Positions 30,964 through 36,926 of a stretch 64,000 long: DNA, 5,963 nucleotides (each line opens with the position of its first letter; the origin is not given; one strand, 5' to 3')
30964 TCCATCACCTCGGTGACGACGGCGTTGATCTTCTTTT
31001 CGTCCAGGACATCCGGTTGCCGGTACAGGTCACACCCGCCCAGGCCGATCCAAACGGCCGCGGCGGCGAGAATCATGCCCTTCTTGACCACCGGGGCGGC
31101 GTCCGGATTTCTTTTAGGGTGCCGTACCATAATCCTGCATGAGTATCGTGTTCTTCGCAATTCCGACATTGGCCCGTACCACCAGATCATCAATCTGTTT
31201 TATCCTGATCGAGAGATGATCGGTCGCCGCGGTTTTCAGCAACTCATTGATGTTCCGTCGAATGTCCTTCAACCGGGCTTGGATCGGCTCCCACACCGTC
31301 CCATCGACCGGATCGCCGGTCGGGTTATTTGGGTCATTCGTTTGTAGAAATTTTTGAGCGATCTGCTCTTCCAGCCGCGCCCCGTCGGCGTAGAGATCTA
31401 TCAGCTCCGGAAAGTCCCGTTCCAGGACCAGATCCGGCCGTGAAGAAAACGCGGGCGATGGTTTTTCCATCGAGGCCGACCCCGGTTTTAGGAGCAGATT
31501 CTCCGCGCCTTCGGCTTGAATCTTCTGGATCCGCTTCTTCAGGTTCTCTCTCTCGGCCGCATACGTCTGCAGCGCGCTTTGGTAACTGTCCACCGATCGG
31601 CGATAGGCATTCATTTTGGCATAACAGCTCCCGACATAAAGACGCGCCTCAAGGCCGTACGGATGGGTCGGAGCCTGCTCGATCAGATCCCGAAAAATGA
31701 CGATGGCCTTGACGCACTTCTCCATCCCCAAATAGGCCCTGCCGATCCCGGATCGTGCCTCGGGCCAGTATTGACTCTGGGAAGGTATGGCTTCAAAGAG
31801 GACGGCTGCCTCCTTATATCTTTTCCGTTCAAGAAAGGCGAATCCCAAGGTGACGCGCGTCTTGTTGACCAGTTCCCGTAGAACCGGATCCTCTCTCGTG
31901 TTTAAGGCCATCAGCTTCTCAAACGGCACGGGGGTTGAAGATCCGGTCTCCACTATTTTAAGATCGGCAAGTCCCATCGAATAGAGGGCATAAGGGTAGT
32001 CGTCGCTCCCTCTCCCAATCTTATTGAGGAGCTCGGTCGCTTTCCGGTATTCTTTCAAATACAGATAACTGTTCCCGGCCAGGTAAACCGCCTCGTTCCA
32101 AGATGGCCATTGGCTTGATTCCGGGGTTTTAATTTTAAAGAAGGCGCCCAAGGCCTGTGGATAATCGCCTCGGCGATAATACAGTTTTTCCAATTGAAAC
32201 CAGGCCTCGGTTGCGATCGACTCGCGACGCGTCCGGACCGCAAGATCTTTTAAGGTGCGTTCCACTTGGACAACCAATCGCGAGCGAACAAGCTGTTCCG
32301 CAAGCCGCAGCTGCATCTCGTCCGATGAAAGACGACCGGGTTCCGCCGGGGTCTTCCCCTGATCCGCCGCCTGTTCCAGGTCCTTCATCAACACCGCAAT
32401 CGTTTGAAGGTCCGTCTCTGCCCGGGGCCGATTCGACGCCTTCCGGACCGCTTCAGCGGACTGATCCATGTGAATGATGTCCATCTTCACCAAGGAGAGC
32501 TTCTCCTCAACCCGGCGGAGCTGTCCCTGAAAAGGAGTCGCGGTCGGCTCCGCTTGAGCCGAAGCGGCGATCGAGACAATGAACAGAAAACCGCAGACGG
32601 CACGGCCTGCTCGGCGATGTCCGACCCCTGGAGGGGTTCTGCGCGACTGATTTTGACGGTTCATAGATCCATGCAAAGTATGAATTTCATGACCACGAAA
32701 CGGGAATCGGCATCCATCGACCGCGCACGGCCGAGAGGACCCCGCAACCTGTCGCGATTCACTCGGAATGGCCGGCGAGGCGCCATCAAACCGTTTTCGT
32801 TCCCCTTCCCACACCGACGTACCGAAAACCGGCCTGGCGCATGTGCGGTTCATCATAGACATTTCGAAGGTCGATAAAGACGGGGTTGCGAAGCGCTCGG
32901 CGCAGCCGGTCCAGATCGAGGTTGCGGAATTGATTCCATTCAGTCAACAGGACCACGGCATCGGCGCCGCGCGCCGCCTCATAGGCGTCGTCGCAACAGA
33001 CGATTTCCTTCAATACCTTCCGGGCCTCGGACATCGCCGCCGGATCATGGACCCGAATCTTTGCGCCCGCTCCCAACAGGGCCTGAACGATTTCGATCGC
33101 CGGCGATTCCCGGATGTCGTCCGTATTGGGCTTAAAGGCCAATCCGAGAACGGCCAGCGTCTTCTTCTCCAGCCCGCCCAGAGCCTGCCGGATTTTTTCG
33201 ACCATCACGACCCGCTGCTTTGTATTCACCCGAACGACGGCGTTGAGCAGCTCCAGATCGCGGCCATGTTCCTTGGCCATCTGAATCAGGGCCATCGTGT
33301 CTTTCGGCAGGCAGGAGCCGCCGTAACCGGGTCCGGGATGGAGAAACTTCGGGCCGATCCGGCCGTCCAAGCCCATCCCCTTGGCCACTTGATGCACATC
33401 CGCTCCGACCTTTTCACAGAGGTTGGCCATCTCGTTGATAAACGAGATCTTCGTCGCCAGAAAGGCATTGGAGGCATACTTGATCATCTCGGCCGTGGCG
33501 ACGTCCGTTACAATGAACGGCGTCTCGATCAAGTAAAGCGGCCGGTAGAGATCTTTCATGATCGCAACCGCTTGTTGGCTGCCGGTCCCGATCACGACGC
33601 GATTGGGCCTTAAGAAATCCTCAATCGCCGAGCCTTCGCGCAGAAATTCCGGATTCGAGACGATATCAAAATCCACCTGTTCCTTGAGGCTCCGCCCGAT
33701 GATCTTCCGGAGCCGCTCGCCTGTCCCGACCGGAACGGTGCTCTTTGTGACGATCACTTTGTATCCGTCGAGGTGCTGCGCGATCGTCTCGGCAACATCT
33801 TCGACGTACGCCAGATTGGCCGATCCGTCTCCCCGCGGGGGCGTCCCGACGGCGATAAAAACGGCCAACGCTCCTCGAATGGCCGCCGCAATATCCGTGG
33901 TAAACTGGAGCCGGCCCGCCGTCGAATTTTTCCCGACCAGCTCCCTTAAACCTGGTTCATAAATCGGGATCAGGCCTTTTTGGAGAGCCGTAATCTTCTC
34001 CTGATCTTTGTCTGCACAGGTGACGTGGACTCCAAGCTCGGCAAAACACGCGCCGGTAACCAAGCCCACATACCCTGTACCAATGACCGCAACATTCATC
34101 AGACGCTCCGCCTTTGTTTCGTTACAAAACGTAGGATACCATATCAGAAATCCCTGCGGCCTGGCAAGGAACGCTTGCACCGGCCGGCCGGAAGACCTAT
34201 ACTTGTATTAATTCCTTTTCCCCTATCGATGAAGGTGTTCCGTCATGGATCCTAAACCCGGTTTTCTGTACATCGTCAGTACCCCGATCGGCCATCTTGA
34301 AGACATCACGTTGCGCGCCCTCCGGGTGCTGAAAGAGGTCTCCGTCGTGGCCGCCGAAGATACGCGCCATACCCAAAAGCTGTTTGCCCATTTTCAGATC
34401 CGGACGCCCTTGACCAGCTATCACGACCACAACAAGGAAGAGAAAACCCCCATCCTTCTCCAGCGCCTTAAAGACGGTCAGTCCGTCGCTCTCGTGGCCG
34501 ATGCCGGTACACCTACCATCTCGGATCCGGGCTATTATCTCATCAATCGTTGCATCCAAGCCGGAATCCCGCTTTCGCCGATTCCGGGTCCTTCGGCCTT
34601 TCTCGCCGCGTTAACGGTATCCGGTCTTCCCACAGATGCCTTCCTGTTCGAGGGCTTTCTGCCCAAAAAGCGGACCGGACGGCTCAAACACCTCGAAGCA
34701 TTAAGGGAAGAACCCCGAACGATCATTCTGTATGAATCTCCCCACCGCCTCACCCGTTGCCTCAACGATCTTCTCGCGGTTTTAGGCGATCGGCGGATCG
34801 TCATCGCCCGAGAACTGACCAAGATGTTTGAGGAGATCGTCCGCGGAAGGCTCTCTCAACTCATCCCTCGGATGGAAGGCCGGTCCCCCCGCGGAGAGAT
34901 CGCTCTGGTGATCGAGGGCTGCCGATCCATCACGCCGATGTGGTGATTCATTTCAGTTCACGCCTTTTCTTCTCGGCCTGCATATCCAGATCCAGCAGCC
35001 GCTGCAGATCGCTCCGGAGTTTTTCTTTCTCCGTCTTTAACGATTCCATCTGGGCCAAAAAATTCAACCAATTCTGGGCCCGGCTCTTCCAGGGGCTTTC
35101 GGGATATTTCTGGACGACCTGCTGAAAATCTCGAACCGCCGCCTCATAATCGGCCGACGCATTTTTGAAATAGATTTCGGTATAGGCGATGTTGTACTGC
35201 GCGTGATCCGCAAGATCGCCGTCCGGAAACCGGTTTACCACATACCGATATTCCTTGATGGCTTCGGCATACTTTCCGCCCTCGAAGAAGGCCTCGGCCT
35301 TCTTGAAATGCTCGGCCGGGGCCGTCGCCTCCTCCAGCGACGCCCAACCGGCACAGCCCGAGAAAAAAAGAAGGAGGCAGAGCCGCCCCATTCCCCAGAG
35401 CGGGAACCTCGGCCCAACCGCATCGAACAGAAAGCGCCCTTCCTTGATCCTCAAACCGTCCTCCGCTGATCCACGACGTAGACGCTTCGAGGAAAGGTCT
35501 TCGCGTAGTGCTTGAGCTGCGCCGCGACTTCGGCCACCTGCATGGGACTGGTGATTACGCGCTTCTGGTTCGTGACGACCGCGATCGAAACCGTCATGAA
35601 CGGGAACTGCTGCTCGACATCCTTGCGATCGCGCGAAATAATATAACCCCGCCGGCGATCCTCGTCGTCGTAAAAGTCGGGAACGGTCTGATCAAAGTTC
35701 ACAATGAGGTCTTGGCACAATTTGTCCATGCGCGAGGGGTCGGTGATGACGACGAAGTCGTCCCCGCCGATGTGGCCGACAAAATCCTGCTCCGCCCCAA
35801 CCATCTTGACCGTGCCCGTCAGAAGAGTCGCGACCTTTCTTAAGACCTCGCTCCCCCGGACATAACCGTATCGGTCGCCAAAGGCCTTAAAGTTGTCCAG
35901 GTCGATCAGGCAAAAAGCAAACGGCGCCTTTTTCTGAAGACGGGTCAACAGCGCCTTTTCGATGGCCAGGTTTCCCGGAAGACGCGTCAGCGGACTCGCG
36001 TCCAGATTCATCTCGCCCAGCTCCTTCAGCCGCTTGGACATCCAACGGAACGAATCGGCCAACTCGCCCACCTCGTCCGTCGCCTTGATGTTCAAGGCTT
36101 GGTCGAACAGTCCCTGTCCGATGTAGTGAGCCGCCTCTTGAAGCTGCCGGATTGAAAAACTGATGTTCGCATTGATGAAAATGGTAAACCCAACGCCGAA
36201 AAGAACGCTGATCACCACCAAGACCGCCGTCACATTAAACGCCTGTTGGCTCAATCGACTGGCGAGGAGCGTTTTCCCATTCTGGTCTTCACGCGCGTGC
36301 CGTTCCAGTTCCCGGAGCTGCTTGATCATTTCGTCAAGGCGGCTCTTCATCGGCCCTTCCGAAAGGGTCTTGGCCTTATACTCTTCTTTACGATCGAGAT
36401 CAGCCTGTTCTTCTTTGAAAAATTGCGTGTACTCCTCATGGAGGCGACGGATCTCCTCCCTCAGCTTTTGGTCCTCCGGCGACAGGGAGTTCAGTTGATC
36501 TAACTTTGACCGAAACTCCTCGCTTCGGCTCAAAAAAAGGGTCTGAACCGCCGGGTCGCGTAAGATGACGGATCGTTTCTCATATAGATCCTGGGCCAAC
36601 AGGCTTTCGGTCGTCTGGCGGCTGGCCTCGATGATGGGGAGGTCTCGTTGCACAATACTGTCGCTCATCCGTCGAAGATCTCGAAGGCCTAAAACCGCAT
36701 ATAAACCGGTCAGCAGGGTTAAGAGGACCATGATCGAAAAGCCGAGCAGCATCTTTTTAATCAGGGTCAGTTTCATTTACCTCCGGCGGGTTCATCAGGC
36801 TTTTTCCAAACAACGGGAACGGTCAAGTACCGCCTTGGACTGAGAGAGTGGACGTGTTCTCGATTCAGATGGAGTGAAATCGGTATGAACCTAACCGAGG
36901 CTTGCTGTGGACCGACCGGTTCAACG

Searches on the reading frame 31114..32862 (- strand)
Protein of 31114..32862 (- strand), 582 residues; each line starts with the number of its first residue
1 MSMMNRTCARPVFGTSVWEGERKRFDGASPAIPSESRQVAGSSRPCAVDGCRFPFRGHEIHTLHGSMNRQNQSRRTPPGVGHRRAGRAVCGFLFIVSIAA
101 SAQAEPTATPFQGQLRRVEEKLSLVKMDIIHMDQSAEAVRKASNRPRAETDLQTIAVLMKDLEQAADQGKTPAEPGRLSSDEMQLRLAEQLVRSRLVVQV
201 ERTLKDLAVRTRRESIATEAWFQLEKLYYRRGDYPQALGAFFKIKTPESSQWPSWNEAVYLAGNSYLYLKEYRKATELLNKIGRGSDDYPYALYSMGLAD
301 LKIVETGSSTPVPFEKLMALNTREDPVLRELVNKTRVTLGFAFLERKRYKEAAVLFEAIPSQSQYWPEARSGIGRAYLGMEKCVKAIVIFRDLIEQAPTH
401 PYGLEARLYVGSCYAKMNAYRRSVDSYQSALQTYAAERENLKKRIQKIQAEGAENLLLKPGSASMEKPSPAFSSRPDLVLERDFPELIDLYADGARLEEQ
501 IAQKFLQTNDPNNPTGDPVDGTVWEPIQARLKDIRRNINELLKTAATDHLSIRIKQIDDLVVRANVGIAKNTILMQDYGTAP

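Call 79: search_protein_families(library=pfam, proteins=[window:31114-32862:-], max_evalue=0.001)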
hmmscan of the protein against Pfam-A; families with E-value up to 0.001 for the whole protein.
window:31114-32862:- (582 aa): 7 families
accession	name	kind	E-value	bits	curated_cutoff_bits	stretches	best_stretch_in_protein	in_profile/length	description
PF13174.12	TPR_6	-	1.3e-07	32.2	26.3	0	405-434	1-30/33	Tetratricopeptide repeat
PF12895.13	ANAPC3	-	3e-07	31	27.2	0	220-281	25-81/82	Anaphase-promoting complex, cyclosome, subunit 3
PF00515.34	TPR_1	-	6.5e-07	29.4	27.8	0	410-432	7-29/34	Tetratricopeptide repeat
PF07719.23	TPR_2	-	7e-07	29.3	27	0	258-281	3-26/34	Tetratricopeptide repeat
PF14559.12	TPR_19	-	1.1e-05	26.1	25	0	344-402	2-60/68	Tetratricopeptide repeat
PF13424.12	TPR_12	-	1.9e-05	25.2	30.1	0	369-434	5-75/77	Tetratricopeptide repeat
PF13428.12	TPR_14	-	6.6e-05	23.7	23.5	0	219-241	2-24/44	Tetratricopeptide repeat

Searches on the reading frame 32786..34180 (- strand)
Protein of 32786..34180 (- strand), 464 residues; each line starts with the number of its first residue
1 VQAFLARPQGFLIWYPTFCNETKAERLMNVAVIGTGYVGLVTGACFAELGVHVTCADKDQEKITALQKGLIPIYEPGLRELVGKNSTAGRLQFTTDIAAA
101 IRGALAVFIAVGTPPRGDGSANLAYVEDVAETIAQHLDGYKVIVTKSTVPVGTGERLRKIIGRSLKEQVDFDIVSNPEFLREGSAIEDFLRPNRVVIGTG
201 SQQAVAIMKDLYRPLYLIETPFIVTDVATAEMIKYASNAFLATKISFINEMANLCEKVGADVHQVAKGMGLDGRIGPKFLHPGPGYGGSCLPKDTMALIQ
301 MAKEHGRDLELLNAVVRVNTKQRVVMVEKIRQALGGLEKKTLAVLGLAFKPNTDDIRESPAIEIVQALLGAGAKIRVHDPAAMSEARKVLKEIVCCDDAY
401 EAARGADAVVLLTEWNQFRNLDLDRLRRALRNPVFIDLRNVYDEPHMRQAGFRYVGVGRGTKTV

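Call 79: search_protein_families(library=pfam, proteins=[window:32786-34180:-], max_evalue=0.001)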
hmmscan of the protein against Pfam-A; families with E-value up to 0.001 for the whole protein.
window:32786-34180:- (464 aa): 5 families
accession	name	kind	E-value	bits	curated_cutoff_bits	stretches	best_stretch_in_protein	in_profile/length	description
PF03721.20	UDPG_MGDP_dh_N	-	1.4e-66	224.1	27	1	28-211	1-187/187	UDP-glucose/GDP-mannose dehydrogenase family, NAD binding domain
PF00984.24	UDPG_MGDP_dh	-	2.1e-41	140.3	25.4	1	229-320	2-93/94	UDP-glucose/GDP-mannose dehydrogenase family, central domain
PF03720.21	UDPG_MGDP_dh_C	-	5.1e-37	126.8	30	1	343-443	1-102/103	UDP-glucose/GDP-mannose dehydrogenase family, UDP binding domain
PF03807.23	F420_oxidored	-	2.1e-05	25.4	21.6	0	364-439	14-92/94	NADP oxidoreductase coenzyme F420-dependent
PF02737.24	3HCDH_N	-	3.1e-05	24.4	22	1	29-108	1-83/180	3-hydroxyacyl-CoA dehydrogenase, NAD binding domain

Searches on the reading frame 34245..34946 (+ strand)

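Call 19: search_protein_families(library=pfam, proteins=[window:34245-34946:+], max_evalue=0.001)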
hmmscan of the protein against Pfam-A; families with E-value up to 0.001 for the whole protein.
window:34245-34946:+ (233 aa): 1 family
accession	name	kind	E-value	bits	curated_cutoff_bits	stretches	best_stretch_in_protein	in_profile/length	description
PF00590.25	TP_methylase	-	2.1e-37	129.5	27.8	1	8-206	2-211/212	Tetrapyrrole (Corrin/Porphyrin) Methylases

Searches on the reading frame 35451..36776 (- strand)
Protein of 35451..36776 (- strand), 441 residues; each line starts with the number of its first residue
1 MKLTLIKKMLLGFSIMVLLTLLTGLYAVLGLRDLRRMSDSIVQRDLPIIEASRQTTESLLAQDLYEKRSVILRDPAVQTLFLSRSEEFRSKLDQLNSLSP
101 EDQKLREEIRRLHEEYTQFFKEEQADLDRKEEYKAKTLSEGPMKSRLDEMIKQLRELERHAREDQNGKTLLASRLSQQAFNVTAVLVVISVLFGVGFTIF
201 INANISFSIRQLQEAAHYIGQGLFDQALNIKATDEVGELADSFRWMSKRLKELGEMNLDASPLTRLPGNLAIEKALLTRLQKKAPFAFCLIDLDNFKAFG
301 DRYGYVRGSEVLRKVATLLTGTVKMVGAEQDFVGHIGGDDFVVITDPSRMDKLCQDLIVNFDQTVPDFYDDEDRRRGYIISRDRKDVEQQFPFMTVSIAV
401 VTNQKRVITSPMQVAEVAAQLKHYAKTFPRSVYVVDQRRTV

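Call 19: search_protein_families(library=pfam, proteins=[window:35451-36776:-], max_evalue=0.001)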
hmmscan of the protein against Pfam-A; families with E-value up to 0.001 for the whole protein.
window:35451-36776:- (441 aa): 3 families
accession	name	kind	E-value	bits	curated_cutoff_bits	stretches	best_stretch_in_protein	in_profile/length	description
PF00990.26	GGDEF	-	3.5e-13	50.1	23.8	1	262-349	5-92/161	Diguanylate cyclase, GGDEF domain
PF12729.13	4HB_MCP_1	-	1.8e-08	34.6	27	1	3-159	2-164/181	Four helix bundle sensory module for signal transduction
PF00672.30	HAMP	-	4.5e-08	33.7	25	1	208-252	9-53/53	HAMP domain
